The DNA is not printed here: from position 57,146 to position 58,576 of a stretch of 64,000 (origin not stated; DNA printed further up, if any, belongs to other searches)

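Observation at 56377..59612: Candidate novel system: tandem translationally coupled radical-SAM/SPASM enzymes with an unknown aromatic-rich upstream protein, consensus promoter and paralogous terminators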

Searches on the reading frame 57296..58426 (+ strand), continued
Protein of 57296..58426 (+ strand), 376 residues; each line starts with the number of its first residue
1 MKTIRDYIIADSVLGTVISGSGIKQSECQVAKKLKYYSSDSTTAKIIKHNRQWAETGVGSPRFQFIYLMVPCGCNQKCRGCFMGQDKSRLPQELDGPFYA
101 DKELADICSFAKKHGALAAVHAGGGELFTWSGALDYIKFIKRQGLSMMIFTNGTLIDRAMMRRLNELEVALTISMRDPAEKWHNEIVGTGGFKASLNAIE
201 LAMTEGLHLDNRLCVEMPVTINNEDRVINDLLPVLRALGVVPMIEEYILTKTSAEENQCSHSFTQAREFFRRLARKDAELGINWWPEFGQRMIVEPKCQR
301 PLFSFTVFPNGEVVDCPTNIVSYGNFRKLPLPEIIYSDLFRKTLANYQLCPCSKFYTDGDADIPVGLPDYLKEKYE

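Call 60: find_encoding_contigs(protein=P0135, flank=8000, max_places=2)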
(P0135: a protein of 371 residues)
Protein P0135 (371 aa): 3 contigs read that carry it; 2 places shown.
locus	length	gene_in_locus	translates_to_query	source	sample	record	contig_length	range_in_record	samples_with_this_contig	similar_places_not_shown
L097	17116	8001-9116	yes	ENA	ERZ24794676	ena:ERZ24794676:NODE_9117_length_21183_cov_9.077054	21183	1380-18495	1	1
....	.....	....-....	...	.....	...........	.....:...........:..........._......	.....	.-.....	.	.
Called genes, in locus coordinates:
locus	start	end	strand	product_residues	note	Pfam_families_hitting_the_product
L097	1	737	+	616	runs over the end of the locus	PF00078:RVT_1, PF08388:GIIM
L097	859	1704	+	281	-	-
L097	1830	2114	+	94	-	-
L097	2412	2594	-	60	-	-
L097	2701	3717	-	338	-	PF18152:DAHP_snth_FXD, PF00793:DAHP_synth_1, PF03102:NeuB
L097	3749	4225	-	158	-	-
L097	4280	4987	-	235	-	PF03483:B3_4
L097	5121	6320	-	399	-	PF01136:Peptidase_U32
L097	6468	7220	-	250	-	PF13529:Peptidase_C39_2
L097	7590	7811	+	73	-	PF12728:HTH_17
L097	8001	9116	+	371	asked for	PF04055:Radical_SAM, PF13186:SPASM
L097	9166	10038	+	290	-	PF01210:NAD_Gly3P_dh_N (weak), PF02826:2-Hacid_dh_C (weak), PF03446:NAD_binding_2 (weak), PF03807:F420_oxidored, PF02153:PDH_N (weak), PF14748:P5CR_dimer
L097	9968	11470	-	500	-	PF00072:Response_reg, PF00158:Sigma54_activat, PF14532:Sigma54_activ_2, PF25601:AAA_lid_14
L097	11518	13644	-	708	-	PF13426:PAS_9 (weak), PF00512:HisKA, PF02518:HATPase_c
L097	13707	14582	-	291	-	PF01209:Ubie_methyltran, PF13489:Methyltransf_23, PF13847:Methyltransf_31, PF08241:Methyltransf_11, PF08242:Methyltransf_12, PF13649:Methyltransf_25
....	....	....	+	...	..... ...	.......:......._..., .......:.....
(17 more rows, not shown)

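Call 66: search_solved_structures(query=L012:12180-13322:+, max_evalue=1e-10)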
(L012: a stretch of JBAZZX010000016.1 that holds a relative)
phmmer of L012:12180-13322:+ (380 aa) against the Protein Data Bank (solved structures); distinct sequences matched with E-value up to 1e-10: 31.
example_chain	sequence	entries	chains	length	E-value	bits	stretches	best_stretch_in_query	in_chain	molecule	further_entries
4gnr_A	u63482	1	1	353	2.7e-41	145.1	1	38-373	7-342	ABC transporter substrate-binding protein-branched chain amino acid transport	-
3hut_A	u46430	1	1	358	1.6e-40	142.6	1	38-376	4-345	putative branched-chain amino acid ABC transporter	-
4n0q_A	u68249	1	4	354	9.3e-40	140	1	36-374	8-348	Leu/Ile/Val-binding protein homolog 3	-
3td9_A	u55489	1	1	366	4.3e-38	134.6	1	39-373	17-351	Branched chain amino acid ABC transporter, periplasmic amino acid-binding protein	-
3ipc_A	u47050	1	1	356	5.1e-36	127.7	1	42-361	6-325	ABC transporter, substrate binding protein (Amino acid)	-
3ip5_A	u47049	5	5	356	3e-35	125.2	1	42-361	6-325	ABC transporter, substrate binding protein (Amino acid)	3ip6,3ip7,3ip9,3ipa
4mlc_A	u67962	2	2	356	2.4e-33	119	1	53-363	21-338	Extracellular ligand-binding receptor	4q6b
2liv_A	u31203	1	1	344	5.5e-29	104.6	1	38-362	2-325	LEUCINE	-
1z15_A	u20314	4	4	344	1.7e-28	103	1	38-362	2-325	Leu/Ile/Val-binding protein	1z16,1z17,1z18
4ey3_A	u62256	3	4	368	1.3e-25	93.5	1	39-366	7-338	Twin-arginine translocation pathway signal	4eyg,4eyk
2lbp_A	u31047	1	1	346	5.5e-25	91.4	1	38-362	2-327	LEUCINE-BINDING PROTEIN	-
1usg_A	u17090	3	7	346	8.7e-25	90.8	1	38-362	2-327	LEUCINE-SPECIFIC BINDING PROTEIN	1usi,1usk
8z0g_A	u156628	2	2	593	1.6e-24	89.9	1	49-362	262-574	Leu/Ile/Val-binding protein,Leu/Ile/Val-binding protein,mNeonGreen | NeIle,Leu/Ile/Val-binding protein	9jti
7ylt_B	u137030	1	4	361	1.5e-21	80.1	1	37-319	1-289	Putative ABC transporter, substrate-binding protein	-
8wch_A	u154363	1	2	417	1.1e-19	74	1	36-285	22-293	Probable Leu/Ile/Val-binding protein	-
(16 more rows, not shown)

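Call 105: search_protein_families(library=phrogs, proteins=[L055:1146-1418:+], max_evalue=0.01)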
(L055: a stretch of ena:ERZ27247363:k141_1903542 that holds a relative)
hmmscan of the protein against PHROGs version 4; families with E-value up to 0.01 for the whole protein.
L055:1146-1418:+ (90 aa): 0 families
